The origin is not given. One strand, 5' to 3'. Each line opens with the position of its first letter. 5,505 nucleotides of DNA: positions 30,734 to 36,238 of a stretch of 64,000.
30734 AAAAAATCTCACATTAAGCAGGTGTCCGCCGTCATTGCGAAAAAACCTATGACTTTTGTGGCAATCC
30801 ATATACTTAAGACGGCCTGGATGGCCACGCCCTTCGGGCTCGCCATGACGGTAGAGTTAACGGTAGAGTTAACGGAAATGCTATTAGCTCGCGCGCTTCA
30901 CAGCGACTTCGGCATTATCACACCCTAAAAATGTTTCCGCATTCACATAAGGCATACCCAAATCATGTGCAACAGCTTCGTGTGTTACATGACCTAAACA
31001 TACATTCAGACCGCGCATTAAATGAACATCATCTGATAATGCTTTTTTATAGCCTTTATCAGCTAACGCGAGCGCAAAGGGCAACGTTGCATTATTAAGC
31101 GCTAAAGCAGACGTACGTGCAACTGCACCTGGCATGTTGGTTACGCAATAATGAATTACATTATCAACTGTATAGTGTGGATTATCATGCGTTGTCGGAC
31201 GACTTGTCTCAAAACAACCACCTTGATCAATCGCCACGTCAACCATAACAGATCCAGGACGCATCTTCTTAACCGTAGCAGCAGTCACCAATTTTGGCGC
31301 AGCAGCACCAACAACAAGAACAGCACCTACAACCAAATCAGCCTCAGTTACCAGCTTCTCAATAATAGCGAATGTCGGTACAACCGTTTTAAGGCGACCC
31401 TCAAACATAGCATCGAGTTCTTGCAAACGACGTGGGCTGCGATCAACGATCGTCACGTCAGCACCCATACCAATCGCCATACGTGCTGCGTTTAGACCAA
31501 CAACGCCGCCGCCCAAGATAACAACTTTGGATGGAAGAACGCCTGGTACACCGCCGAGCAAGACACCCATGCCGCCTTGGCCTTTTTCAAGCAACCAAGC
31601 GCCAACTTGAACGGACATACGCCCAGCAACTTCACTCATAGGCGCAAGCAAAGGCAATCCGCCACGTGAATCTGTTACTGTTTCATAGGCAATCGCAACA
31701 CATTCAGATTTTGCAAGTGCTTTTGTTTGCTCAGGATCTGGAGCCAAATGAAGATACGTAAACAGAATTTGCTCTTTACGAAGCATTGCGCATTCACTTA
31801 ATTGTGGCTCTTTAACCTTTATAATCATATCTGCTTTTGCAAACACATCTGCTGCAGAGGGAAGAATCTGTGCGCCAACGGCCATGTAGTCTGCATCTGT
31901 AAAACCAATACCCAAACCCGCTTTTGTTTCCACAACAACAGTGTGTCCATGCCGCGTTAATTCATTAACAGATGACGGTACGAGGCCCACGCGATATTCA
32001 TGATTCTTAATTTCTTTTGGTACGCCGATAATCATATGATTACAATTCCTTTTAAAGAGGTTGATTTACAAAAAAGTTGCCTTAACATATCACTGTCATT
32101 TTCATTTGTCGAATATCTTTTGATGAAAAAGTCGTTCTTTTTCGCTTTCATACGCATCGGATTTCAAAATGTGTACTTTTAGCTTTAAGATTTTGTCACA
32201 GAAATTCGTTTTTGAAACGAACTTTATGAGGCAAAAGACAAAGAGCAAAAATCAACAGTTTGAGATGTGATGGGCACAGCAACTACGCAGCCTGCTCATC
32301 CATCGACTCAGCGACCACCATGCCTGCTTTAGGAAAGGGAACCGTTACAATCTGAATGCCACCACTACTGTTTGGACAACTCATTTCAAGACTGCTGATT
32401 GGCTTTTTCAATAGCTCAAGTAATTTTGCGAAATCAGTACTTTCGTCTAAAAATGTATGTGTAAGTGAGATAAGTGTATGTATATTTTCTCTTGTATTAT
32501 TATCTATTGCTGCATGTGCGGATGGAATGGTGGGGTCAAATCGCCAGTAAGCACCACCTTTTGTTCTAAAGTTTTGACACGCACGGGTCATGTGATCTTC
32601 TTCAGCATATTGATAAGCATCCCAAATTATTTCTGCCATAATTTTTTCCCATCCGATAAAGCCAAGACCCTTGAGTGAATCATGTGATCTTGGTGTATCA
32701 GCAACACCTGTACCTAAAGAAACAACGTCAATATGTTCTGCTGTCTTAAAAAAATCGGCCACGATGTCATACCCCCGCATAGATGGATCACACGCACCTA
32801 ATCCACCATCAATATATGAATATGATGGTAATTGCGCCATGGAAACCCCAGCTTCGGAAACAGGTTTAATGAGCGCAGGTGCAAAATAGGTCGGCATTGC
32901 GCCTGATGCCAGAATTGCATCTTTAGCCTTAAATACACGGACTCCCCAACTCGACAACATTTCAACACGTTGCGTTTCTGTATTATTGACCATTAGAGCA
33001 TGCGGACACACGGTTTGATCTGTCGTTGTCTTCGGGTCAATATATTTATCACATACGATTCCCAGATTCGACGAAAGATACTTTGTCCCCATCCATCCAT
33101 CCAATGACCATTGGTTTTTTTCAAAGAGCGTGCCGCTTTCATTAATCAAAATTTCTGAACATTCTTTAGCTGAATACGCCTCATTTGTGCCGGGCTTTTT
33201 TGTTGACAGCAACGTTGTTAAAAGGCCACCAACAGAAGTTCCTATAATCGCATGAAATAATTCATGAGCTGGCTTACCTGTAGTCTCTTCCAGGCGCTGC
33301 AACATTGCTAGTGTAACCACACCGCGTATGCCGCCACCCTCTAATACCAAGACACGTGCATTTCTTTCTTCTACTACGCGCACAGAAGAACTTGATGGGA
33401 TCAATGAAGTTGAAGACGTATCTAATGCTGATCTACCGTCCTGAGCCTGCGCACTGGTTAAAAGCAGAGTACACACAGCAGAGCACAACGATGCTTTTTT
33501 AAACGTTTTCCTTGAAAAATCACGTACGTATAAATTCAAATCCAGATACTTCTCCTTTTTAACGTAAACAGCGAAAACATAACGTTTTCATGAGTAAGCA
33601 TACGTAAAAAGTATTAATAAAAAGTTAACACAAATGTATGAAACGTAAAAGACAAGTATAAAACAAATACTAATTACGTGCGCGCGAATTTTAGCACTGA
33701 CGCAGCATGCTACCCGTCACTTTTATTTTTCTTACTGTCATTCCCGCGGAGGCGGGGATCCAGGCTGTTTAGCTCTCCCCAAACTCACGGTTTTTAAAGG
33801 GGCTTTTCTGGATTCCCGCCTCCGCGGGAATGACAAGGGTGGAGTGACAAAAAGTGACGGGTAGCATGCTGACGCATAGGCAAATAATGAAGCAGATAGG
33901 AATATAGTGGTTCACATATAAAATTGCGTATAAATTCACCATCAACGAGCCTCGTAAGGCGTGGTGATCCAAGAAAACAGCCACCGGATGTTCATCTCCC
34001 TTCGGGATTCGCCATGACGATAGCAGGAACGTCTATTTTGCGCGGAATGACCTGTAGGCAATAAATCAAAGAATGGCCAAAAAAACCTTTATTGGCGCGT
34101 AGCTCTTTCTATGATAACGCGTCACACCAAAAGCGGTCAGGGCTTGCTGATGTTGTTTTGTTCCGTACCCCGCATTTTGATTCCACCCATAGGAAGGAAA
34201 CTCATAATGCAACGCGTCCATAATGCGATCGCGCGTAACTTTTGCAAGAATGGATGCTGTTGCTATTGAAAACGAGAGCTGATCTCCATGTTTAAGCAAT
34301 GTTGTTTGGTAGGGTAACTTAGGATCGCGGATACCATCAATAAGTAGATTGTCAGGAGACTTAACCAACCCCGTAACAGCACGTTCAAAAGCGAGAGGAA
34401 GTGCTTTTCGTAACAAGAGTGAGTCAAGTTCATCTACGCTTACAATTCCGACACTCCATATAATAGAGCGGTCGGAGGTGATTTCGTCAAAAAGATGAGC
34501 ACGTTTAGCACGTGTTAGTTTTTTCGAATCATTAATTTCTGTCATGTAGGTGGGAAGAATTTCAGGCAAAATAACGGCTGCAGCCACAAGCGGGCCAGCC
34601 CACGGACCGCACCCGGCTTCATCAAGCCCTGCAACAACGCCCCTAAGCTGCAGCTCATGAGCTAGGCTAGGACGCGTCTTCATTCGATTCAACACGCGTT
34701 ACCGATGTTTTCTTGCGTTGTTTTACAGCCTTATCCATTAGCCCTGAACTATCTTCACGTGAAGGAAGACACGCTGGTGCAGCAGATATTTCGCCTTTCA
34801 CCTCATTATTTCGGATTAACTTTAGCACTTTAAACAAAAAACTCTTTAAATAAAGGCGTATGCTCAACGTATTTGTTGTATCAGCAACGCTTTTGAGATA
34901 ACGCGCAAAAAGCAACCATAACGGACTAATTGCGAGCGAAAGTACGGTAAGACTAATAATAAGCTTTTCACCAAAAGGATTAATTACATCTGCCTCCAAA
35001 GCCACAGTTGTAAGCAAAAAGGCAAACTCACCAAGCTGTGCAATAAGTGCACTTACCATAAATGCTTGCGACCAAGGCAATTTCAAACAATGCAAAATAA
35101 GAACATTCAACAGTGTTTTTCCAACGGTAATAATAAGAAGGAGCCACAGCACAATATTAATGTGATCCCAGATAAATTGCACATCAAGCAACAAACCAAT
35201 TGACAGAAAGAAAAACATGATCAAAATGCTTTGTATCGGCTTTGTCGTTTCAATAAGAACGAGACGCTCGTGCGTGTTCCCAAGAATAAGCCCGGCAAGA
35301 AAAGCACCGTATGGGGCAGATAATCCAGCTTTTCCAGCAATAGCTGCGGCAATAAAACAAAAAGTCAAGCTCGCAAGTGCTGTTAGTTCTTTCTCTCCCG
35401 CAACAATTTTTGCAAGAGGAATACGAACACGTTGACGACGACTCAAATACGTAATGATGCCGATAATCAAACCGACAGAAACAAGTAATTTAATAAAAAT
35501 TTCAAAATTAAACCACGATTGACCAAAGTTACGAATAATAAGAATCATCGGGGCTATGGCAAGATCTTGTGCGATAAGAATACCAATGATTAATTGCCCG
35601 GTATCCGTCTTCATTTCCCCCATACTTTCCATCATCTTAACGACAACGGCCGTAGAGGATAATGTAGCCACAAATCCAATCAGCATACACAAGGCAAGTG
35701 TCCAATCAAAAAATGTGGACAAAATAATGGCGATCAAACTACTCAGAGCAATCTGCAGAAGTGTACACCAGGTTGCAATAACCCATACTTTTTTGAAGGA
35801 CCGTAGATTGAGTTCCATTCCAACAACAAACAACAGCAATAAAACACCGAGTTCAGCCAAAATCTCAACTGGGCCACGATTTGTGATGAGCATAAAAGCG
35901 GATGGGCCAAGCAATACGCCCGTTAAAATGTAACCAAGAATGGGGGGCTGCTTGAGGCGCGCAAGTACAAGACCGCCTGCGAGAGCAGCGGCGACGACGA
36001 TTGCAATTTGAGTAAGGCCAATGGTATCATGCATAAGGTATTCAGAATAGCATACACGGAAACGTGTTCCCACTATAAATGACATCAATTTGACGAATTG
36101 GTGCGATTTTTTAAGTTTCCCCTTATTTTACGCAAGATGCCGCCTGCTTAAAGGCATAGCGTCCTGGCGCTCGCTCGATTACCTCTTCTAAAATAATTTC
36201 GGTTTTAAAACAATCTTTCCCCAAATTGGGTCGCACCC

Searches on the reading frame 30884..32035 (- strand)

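Call 31: search_protein_families(library=pfam, proteins=[window:30884-32035:-], max_evalue=0.001)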
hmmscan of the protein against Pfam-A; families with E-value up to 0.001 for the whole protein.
window:30884-32035:- (383 aa): 9 families
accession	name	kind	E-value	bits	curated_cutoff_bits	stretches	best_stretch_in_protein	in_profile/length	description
PF01262.27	AlaDh_PNT_C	-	6.1e-84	281.2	23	1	141-353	1-214/214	Alanine dehydrogenase/PNT, C-terminal domain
PF05222.21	AlaDh_PNT_N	-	8.8e-52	175.4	30.4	1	4-137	1-136/136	Alanine dehydrogenase/PNT, N-terminal domain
PF07992.20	Pyr_redox_2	-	3.9e-08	33.5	26.1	1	167-216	141-190/291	Pyridine nucleotide-disulphide oxidoreductase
PF00070.33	Pyr_redox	-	1e-07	32.8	22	1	170-215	1-46/82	Pyridine nucleotide-disulphide oxidoreductase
PF02826.25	2-Hacid_dh_C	-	1.3e-07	31.6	25.1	1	169-268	37-127/178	D-isomer specific 2-hydroxyacid dehydrogenase, NAD binding domain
PF01488.26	Shikimate_DH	-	2.7e-06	27.9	24.3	1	169-269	13-113/138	Shikimate / quinate 5-dehydrogenase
PF13241.12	NAD_binding_7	-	6.5e-05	23.9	22.1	1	170-271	9-95/104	Putative NAD(P)-binding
PF01266.30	DAO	-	0.00015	21.8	27.9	1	170-201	1-32/353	FAD dependent oxidoreductase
PF02737.24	3HCDH_N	-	0.0005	20.5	22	1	170-222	1-53/180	3-hydroxyacyl-CoA dehydrogenase, NAD binding domain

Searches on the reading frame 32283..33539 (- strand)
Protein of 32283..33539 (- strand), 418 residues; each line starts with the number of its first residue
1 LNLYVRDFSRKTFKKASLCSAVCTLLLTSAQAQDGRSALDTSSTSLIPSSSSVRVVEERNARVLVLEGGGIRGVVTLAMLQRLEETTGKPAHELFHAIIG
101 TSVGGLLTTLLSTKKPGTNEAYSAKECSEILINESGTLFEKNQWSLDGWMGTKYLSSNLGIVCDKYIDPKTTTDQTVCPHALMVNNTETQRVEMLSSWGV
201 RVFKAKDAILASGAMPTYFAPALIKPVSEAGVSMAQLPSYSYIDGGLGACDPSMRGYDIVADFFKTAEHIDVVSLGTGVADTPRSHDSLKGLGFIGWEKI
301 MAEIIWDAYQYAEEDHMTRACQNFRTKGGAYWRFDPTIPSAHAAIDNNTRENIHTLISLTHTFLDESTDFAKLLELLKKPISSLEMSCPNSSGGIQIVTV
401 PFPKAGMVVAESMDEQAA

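Call 31: search_protein_families(library=pfam, proteins=[window:32283-33539:-], max_evalue=0.001)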
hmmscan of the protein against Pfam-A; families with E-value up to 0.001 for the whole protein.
window:32283-33539:- (418 aa): 1 family
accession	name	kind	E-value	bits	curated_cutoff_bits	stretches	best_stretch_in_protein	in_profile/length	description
PF01734.28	Patatin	-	2.5e-18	67.4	27.7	1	64-248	1-182/191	Patatin-like phospholipase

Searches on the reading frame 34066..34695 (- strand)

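Call 31: search_protein_families(library=pfam, proteins=[window:34066-34695:-], max_evalue=0.001)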
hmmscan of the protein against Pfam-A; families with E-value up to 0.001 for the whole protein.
window:34066-34695:- (209 aa): 1 family
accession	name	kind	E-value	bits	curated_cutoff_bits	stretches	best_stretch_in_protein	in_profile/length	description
PF01351.25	RNase_HII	-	1.5e-33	116.8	25.8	1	22-200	1-197/199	Ribonuclease HII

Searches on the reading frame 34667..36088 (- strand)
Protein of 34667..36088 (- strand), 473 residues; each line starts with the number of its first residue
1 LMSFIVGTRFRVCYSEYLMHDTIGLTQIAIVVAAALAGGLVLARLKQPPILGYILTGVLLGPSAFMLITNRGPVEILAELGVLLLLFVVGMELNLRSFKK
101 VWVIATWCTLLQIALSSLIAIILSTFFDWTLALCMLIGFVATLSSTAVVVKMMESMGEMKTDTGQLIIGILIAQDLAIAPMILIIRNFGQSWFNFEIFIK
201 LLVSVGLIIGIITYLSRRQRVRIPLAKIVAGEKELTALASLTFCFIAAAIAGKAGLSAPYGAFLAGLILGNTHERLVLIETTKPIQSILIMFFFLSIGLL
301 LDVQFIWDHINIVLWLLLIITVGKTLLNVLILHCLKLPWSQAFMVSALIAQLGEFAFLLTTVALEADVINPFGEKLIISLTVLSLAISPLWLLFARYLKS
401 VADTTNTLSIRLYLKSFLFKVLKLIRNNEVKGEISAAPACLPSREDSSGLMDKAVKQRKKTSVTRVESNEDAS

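Call 31: search_protein_families(library=pfam, proteins=[window:34667-36088:-], max_evalue=0.001)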
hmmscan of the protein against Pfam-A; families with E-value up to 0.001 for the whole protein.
window:34667-36088:- (473 aa): 1 family
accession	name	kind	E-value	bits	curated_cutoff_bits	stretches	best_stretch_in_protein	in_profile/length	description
PF00999.27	Na_H_Exchanger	-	1.8e-51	175.6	26.2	1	32-391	2-368/375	Sodium/hydrogen exchanger, transmembrane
